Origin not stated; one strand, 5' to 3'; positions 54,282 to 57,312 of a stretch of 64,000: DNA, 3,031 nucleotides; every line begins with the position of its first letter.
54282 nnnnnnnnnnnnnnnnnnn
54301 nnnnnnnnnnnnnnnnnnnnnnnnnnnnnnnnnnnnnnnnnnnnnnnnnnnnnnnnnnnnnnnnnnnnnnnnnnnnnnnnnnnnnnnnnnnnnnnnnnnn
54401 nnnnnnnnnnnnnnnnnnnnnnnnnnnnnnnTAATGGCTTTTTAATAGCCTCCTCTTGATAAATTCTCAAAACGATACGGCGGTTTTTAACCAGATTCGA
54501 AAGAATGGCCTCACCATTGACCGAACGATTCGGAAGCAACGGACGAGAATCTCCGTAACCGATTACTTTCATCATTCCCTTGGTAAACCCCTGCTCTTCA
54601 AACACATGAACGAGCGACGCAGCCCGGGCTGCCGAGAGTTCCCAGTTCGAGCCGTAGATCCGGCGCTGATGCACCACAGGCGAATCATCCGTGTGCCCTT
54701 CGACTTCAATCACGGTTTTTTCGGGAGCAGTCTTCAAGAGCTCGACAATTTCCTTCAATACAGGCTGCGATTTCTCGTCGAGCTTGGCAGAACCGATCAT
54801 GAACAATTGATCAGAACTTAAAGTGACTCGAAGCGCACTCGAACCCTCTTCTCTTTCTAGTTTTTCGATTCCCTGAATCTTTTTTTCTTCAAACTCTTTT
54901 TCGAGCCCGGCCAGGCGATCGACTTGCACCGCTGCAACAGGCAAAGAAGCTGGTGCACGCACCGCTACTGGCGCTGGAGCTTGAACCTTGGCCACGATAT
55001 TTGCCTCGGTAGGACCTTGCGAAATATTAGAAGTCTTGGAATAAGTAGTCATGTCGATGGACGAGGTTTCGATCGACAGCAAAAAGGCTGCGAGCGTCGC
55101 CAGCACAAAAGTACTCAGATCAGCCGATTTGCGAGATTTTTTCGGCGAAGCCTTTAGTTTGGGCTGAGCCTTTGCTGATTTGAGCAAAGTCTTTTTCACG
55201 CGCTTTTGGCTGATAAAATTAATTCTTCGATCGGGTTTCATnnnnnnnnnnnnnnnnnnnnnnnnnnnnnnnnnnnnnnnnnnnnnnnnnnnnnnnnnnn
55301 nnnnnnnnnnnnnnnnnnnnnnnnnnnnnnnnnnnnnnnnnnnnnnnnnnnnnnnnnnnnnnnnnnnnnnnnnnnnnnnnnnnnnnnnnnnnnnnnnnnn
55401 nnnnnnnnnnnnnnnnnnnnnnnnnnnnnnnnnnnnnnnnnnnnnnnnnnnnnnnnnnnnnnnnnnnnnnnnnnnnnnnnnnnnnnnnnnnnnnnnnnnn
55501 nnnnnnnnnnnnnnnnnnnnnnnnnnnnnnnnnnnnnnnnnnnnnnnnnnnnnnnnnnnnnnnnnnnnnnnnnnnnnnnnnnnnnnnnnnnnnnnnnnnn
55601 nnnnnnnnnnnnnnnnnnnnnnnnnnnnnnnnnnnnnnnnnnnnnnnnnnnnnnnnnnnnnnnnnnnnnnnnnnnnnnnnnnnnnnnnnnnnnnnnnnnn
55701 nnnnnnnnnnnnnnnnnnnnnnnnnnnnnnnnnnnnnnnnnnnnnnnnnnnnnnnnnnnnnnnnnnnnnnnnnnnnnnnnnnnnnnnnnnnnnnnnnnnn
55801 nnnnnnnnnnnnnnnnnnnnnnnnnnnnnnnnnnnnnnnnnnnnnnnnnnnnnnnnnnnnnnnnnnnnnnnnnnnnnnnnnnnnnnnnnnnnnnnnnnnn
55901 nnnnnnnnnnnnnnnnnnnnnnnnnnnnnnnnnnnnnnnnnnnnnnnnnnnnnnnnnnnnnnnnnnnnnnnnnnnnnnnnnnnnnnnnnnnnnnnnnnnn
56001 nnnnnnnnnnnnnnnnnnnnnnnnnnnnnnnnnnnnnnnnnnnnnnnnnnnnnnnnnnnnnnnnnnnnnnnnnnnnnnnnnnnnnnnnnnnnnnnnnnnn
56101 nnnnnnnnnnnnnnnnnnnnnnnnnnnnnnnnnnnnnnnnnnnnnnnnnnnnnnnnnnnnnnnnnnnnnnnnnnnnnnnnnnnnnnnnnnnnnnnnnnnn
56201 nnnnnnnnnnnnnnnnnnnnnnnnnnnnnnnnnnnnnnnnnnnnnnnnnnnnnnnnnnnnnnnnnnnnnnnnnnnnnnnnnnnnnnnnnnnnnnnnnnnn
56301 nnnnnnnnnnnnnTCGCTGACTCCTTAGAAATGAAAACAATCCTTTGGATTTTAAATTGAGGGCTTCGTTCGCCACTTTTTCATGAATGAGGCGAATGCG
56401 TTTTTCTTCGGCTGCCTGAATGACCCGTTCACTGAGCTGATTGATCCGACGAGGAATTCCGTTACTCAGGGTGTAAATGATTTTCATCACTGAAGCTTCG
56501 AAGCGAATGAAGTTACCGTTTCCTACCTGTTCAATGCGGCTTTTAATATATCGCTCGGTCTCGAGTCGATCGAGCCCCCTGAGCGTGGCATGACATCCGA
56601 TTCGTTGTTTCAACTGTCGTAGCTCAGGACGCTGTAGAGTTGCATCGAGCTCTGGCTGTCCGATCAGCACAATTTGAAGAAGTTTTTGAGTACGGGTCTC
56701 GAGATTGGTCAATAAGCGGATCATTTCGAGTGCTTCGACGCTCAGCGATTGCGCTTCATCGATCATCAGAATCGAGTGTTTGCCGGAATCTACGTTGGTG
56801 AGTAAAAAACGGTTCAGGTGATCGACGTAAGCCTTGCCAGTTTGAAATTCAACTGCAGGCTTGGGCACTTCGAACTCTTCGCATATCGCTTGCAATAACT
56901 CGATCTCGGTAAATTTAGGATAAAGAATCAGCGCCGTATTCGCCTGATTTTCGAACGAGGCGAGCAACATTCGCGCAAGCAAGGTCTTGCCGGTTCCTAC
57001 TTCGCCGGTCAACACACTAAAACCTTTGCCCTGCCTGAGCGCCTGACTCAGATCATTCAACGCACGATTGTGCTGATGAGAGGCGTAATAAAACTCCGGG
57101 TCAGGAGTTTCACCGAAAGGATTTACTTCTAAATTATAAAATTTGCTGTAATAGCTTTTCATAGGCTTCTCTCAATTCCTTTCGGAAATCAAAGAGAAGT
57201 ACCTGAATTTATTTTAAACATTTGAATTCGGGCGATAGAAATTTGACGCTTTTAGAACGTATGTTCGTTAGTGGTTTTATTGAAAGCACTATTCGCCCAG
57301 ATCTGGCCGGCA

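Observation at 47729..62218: Complete MSHA-like type IV pilus / T2SS-like apparatus with unusual accessory set, physically coupled to the giant adhesin gene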

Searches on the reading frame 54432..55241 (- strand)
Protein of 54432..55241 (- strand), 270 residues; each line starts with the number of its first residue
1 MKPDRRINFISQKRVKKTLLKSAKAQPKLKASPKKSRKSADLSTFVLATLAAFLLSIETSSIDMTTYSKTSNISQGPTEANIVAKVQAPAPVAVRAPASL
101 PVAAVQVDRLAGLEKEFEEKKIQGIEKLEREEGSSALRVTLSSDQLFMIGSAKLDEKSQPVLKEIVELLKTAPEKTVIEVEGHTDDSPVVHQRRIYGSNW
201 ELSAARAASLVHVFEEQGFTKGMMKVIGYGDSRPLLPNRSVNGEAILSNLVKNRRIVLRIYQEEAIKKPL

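Call 4: search_protein_families(library=pfam, proteins=[window:54432-55241:-], max_evalue=0.01)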
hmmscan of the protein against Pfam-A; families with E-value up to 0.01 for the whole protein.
window:54432-55241:- (270 aa): 1 family
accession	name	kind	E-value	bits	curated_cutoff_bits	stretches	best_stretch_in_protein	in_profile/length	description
PF00691.25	OmpA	-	3.8e-16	59.7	27.2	1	146-240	1-90/98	OmpA family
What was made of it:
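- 54429..55241 (-): Bitopic peptidoglycan-binding protein: N-terminal PilN-type motif (RINFI), one transmembrane segment, a variable linker, and a MotB-derived OmpA-C domain. OmpA, 59.7 bits (call 4).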

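Call 6: search_protein_families(library=ncbifam, proteins=[window:54432-55241:-], max_evalue=0.01)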
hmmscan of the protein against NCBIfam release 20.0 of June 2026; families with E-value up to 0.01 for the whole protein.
window:54432-55241:- (270 aa): 34 families (the best 25 are shown)
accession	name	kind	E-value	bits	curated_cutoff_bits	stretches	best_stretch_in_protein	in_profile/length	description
NF006541.1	PRK09038.1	equivalog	2.1e-29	102.9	283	1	125-263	123-251/253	flagellar motor protein MotD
NF006508.0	PRK08944.1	subfamily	2.3e-25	89.4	259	1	113-265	155-292/304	MotB family protein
TIGR03350.1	type_VI_ompA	equivalog_domain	6.5e-23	81.2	139.8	1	127-257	14-134/137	type VI secretion system protein TssL, long form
NF005382.1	PRK06925.1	equivalog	1.6e-22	80.9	264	1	118-260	92-223/225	flagellar motor protein MotS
NF005444.0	PRK07033.1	equivalog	1.2e-18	67.3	520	1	38-257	224-418/438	DotU family type VI secretion system protein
NF005831.1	PRK07734.1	equivalog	1.3e-17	64.4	301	1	115-256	113-244/250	flagellar motor protein MotB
NF053611.1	YiaD_Gzip_OmpA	equivalog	2.3e-17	63.4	175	1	127-258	88-204/206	YiaD family glycine zipper/OmpA-like lipoprotein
NF005195.1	PRK06667.1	equivalog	3.2e-17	63.1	300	1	127-262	106-237/241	flagellar motor protein MotB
NF005236.0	PRK06742.1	equivalog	5e-17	62.1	312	1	30-260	7-223/225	flagellar motor protein MotS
NF006542.0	PRK09039.1-1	equivalog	6.9e-16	58.3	388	1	138-260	502-624/627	peptidoglycan -binding protein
NF006285.1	PRK08457.1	equivalog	2.9e-15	56.8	250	1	115-243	97-218/253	flagellar motor protein MotB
NF006543.0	PRK09039.1-2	equivalog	6.2e-15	55.9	305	1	138-261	227-348/350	peptidoglycan -binding protein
NF005999.0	PRK08126.1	subfamily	4.2e-14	52.2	571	1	128-256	308-426/432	hypothetical protein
NF006547.1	PRK09040.1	equivalog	2.2e-13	50.1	194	1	138-256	82-196/213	hypothetical protein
NF006544.0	PRK09039.1-3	equivalog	4.3e-12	46.3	362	1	138-260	219-340/343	peptidoglycan -binding protein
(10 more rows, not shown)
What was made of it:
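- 54429..55241 (-): Its nearest families are MotD/MotB (call 6).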

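Call 44: find_homologous_proteins(query=window:54432-55241:-, max_evalue=1e-8)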
Query window:54432-55241:- (270 aa): 871 proteins with E <= 1e-8 among 3693 candidates; the best 120 are listed.
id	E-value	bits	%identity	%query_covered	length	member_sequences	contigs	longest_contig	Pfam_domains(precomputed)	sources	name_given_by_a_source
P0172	6.2e-164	561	100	100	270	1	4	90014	PF00691.26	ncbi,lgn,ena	-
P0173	1.3e-53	200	64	55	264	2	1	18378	PF00691.26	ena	-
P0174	1.5e-49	187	41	100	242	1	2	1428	PF00691.26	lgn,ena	-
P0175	1.6e-47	180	43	83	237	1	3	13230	PF00691.26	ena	-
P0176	1.8e-45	174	48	66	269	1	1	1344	PF00691.26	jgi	-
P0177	3.6e-45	173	50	60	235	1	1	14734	PF00691.26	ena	-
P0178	4.2e-45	172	58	53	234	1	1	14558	PF00691.26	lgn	-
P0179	6.1e-45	172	53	66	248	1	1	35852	PF00691.26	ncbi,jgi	jgi:flagellar motor protein MotB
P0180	8.7e-45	171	38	96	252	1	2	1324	PF00691.26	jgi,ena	jgi:chemotaxis protein MotB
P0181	9.6e-45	171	52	58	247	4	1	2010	PF00691.26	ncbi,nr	ncbi:hypothetical protein EB061_10025 [bacterium]|nr:hypothetical protein [bacterium]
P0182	1.1e-44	171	56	54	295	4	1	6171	PF00691.26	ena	-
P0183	1.8e-44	170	45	81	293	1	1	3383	PF00691.26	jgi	-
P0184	2.8e-44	170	53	58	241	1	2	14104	PF00691.26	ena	-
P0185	1.3e-43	168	52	56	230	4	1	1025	PF00691.26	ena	-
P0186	1.4e-43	167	52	59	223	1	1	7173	PF00691.26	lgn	-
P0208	7.8e-30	123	49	53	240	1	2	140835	PF00691.26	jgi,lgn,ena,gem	-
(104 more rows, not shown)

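Call 64: find_encoding_contigs(protein=P0177, flank=10000, max_places=1)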
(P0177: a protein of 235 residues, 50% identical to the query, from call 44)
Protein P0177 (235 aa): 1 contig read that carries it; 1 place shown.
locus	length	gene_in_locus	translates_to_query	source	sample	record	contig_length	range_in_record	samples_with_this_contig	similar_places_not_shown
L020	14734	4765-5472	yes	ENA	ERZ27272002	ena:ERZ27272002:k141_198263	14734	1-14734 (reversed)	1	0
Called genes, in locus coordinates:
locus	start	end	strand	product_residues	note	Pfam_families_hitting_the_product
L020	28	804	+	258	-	PF12679:ABC2_membrane_2, PF12730:ABC2_membrane_4 (weak), PF12698:ABC2_membrane_3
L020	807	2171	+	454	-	PF23357:DUF7088 (weak), PF09822:ABC_transp_aux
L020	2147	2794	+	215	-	-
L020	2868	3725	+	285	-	PF13191:AAA_16, PF13604:AAA_30 (faint), PF13401:AAA_22, PF00004:AAA (weak)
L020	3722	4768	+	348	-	PF11104:PilM_2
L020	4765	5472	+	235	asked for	PF00691:OmpA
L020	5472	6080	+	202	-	PF05137:PilN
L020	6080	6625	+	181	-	PF04350:PilO (weak)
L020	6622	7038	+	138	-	-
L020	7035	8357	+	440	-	PF07660:STN (faint), PF03958:Secretin_N, PF00263:Secretin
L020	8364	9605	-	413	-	PF28597:T2SSF_N (weak), PF00482:T2SSF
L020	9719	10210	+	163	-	PF07963:N_methyl (weak)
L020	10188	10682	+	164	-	-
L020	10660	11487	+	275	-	PF07963:N_methyl (weak), PF08334:T2SSG (weak)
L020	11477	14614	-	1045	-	PF00873:ACR_tran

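Call 65: find_encoding_contigs(protein=P0178, flank=10000, max_places=1)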
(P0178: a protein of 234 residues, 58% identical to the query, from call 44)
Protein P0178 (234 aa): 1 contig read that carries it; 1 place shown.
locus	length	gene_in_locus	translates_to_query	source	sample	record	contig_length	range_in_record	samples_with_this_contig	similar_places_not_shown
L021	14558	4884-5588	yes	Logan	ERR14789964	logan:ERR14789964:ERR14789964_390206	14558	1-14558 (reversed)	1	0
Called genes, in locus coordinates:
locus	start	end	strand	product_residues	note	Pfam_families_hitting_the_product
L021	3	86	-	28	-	?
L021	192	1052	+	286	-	PF07963:N_methyl (faint), PF08334:T2SSG (weak)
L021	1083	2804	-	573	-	PF05157:MshEN, PF00437:T2SSE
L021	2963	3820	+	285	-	PF13191:AAA_16, PF13604:AAA_30 (faint), PF13401:AAA_22, PF00004:AAA (weak)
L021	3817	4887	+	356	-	PF11104:PilM_2, PF14450:FtsA (weak)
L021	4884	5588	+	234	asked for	PF00691:OmpA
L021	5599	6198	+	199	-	PF05137:PilN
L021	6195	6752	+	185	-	-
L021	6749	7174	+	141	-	-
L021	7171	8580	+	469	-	PF07660:STN (faint), PF03958:Secretin_N (weak), PF00263:Secretin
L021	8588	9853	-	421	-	PF28597:T2SSF_N, PF00482:T2SSF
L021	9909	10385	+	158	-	-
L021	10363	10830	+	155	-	-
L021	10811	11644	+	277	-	PF08334:T2SSG (weak)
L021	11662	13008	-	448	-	PF02652:Lactate_perm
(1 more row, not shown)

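Call 66: find_encoding_contigs(protein=P0179, flank=10000, max_places=1)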
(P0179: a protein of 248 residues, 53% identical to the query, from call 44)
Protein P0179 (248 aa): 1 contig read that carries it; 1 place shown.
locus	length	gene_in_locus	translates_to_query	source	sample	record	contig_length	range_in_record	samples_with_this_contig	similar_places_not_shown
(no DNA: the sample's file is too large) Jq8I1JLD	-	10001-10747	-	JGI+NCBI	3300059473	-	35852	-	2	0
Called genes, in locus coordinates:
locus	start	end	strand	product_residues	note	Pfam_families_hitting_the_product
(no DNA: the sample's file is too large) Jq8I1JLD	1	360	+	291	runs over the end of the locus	-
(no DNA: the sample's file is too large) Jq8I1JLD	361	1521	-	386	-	PF00437:T2SSE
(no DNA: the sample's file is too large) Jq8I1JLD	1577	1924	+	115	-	PF02617:ClpS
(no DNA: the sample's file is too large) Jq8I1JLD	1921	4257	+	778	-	PF02861:Clp_N, PF13191:AAA_16 (weak), PF00004:AAA, PF17871:AAA_lid_9, PF00004:AAA, PF07724:AAA_2, PF07728:AAA_5, PF10431:ClpB_D2-small, +9 more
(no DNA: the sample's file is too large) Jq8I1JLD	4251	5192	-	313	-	PF23914:TPR_CcmH_CycH (faint), PF07719:TPR_2 (faint), PF13428:TPR_14 (faint), PF00515:TPR_1 (faint), PF13174:TPR_6 (faint), PF13176:TPR_7 (faint), PF13432:TPR_16 (weak), PF14559:TPR_19 (weak), +6 more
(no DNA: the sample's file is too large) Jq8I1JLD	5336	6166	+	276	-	PF07963:N_methyl (weak), PF08334:T2SSG (faint)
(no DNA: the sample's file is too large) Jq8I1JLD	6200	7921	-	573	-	PF05157:MshEN, PF00437:T2SSE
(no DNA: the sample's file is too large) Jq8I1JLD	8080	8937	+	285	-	PF13191:AAA_16, PF13401:AAA_22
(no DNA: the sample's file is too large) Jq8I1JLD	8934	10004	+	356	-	PF11104:PilM_2, PF14450:FtsA (weak)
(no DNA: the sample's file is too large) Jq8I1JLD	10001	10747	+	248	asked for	PF00691:OmpA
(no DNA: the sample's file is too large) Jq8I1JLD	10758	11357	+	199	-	PF05137:PilN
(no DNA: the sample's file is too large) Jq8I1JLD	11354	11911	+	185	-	-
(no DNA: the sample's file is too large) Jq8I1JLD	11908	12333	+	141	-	-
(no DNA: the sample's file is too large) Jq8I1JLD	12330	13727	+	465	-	PF07660:STN (faint), PF03958:Secretin_N (weak), PF00263:Secretin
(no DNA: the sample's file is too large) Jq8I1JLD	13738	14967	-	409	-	PF28597:T2SSF_N, PF00482:T2SSF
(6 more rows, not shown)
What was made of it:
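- On Type IVa pilus: One relative has a 386-aa T2SSE gene about 5 kb from its cluster (call 66).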

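Call 67: find_encoding_contigs(protein=P0208, flank=10000, max_places=1)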
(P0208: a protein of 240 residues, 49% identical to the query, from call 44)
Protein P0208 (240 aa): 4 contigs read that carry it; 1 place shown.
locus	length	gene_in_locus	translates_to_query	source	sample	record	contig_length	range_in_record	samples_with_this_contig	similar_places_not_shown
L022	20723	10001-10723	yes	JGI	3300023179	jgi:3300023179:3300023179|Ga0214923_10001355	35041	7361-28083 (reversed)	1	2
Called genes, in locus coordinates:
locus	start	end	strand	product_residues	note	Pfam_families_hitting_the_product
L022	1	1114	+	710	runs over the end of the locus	PF00580:UvrD-helicase, PF13604:AAA_30 (faint), PF01443:Viral_helicase1 (faint), PF13245:AAA_19, PF13361:UvrD_C, PF13538:UvrD_C_2 (weak)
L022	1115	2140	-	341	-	-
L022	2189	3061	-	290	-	PF01252:Peptidase_A8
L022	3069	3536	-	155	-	-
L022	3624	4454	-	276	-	PF07963:N_methyl (weak), PF08334:T2SSG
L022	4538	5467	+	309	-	PF00515:TPR_1 (faint), PF07719:TPR_2 (faint), PF13424:TPR_12 (faint), PF13432:TPR_16 (faint), PF13431:TPR_17 (faint), PF13181:TPR_8 (faint), PF13414:TPR_11 (weak), PF14559:TPR_19 (weak)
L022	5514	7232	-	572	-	PF05157:MshEN, PF00437:T2SSE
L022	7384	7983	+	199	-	PF07963:N_methyl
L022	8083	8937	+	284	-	PF13191:AAA_16, PF13401:AAA_22, PF00004:AAA (weak)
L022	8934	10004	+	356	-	PF11104:PilM_2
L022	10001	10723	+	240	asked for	PF00691:OmpA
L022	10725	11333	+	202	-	PF05137:PilN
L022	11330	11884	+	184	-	-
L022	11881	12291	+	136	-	-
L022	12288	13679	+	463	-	PF00263:Secretin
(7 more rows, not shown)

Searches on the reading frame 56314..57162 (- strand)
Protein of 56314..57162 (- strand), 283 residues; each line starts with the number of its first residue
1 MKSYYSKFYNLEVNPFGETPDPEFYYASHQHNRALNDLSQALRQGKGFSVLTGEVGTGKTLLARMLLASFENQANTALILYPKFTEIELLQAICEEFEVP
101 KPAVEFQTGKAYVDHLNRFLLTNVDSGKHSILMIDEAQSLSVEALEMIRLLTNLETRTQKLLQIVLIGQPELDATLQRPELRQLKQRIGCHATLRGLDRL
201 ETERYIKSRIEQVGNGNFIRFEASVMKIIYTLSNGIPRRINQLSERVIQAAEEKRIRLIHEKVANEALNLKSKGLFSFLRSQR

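Call 5: search_protein_families(library=pfam, proteins=[window:56314-57162:-], max_evalue=0.01)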
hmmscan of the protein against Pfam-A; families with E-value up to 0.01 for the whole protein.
window:56314-57162:- (283 aa): 13 families
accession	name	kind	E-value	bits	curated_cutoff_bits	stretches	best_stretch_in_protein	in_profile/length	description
PF13401.12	AAA_22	-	4.2e-26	92.2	27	1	44-175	3-129/130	AAA domain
PF13191.12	AAA_16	-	1.4e-09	39.1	32.6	1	33-161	10-164/167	AAA ATPase domain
PF13604.12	AAA_30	-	3.2e-05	24.2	27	1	39-171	11-126/191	AAA domain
PF09848.15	SLFN-g3_helicase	-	4.1e-05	23.5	24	1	50-142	5-93/354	Schlafen group 3, DNA/RNA helicase domain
PF07728.20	AAA_5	-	4.6e-05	23.9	22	1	50-148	3-86/139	AAA domain (dynein-related subfamily)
PF00004.35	AAA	-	5.8e-05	24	21.2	1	50-168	2-106/131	ATPase family associated with various cellular activities (AAA)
PF20720.3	nSTAND3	-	7e-05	23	27.2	1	32-75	4-46/155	Novel STAND NTPase 3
PF13245.12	AAA_19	-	0.00024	21.7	25.1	1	46-168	11-124/134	AAA domain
PF02562.22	PhoH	-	0.0011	19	27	0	38-79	12-53/205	PhoH-like protein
PF04851.21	ResIII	-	0.0021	18.4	22.5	1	32-125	9-96/164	Type III restriction enzyme, res subunit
PF02367.23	TsaE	-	0.0023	18.3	26.6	1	34-73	10-48/128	Threonylcarbamoyl adenosine biosynthesis protein TsaE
PF00005.33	ABC_tran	-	0.0058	17.7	25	0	35-83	1-48/137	ABC transporter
PF00270.35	DEAD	-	0.0081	16.3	26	0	50-100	18-68/167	DEAD/DEAH box helicase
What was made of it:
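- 56311..57162 (-): Short ExeA/GspA/MshM-family AAA ATPase (283 aa, cytoplasmic only). AAA_22, 92 bits (call 5).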

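Call 7: search_protein_families(library=ncbifam, proteins=[window:56314-57162:-], max_evalue=0.01)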
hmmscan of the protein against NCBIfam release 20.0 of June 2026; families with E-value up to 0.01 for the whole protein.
window:56314-57162:- (283 aa): 16 families
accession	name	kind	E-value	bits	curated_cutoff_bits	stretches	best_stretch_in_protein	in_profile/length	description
TIGR03015.1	pepcterm_ATPase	hypoth_equivalog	6.4e-70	235.6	324.5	1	5-265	2-261/269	XrtA/PEP-CTERM system-associated ATPase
TIGR03864.1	PQQ_ABC_ATP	hypoth_equivalog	0.00054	19.5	302.25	0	29-75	11-56/236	ABC transporter, ATP-binding subunit, PQQ-dependent alcohol dehydrogenase system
NF008453.0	PRK11308.1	subfamily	0.00092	18.5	408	1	27-74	30-75/334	dipeptide ABC transporter ATP-binding protein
NF053860.1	DS41_1_antiphage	equivalog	0.00098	18.2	370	0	49-90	42-82/448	anti-phage protein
TIGR02397.1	dnaX_nterm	equivalog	0.0012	18.1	250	0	126-268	115-239/355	DNA polymerase III subunit gamma/tau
NF007739.0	PRK10419.1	subfamily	0.0015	18.1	354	1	26-68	19-60/268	nickel ABC transporter ATP-binding protein NikE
TIGR01447.1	recD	equivalog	0.0017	17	310.15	0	35-76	152-193/597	exodeoxyribonuclease V subunit alpha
TIGR02769.1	nickel_nikE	equivalog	0.0028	17.2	332.55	1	25-68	17-59/265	nickel import ATP-binding protein NikE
NF000868.0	PRK00080.1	equivalog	0.0049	15.8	282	0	183-270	166-249/330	Holliday junction branch migration DNA helicase RuvB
TIGR02673.1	FtsE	equivalog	0.0058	16.3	264.85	0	30-73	13-55/214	cell division ATP-binding protein FtsE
TIGR03420.1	DnaA_homol_Hda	equivalog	0.0068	16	194.8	0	26-82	17-74/226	DnaA regulatory inactivator Hda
TIGR00634.1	recN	equivalog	0.008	15.2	407.85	0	45-65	21-41/563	DNA repair protein RecN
NF047389.1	ATPase_Sll1717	subfamily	0.0085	15.2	75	0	38-93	23-75/454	P-loop ATPase, Sll1717 family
NF003673.1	PRK05298.1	equivalog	0.0086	14.5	743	0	28-106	11-85/653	excinuclease ABC subunit UvrB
TIGR04520.1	ECF_ATPase_1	equivalog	0.0087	15.5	315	0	23-78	7-60/269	energy-coupling factor transporter ATPase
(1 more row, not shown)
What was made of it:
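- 56311..57162 (-): TIGR03015, 235 bits, below its cut-off (call 7).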

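Call 26: search_solved_structures(query=window:56314-57162:-, max_evalue=0.01)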
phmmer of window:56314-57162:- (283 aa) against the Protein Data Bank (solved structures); distinct sequences matched with E-value up to 0.01: 1.
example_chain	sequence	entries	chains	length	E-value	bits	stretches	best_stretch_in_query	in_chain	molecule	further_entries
6p8v_A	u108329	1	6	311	0.00097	21.8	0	4-83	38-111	ATPase, AAA family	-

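Call 27: find_homologous_proteins(query=window:56314-57162:-, max_evalue=1e-10)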
Query window:56314-57162:- (283 aa): 7997 proteins with E <= 1e-10 among 8000 candidates; the best 120 are listed.
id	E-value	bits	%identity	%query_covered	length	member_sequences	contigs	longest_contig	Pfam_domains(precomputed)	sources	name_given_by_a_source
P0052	4.5e-130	451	73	99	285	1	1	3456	PF13604.13,PF00004.36,PF13401.13,PF13191.13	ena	-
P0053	4.9e-127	441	72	99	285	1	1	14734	PF13604.13,PF00004.36,PF13401.13,PF13191.13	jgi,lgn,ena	-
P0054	5.5e-127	440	73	98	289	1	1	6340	PF00004.36,PF13401.13,PF13191.13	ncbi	-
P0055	1.8e-126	439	71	100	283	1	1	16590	PF13401.13,PF13191.13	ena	-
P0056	2.1e-125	435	72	99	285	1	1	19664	PF13604.13,PF00004.36,PF13401.13,PF13191.13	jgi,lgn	-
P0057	3.0e-125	435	100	71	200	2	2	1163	PF13604.13,PF13401.13,PF07728.21,PF13191.13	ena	-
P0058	7.8e-123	427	69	99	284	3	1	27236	PF13604.13,PF13401.13,PF13191.13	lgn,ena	-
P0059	8.7e-123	427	71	99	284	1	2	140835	PF00004.36,PF13401.13,PF13191.13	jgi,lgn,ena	-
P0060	2.4e-122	425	70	100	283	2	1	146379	PF13401.13,PF13191.13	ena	-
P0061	2.8e-122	425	68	99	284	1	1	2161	PF00004.36,PF13401.13,PF13191.13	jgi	-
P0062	3.4e-121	421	69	100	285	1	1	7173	PF13604.13,PF13401.13,PF09848.16,PF13191.13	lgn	-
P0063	8.1e-121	420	69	99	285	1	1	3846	PF00004.36,PF13401.13,PF13191.13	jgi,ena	-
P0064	1.0e-120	420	68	100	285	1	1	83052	PF13401.13,PF13191.13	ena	-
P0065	6.0e-120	417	68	99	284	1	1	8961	PF00004.36,PF13401.13,PF13191.13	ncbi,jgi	jgi:general secretion pathway protein A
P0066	7.6e-120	417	68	99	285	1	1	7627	PF13604.13,PF13245.13,PF13401.13,PF13191.13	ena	-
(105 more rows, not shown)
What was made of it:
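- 56311..57162 (-): About 45% identical to proteins named ExeA/GspA (call 27).
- Closest known: GspA/GspB. Same: An AAA ATPase of the same family (call 27).
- Checked: It is about 45% identical to proteins that sources name ExeA/GspA (call 27).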
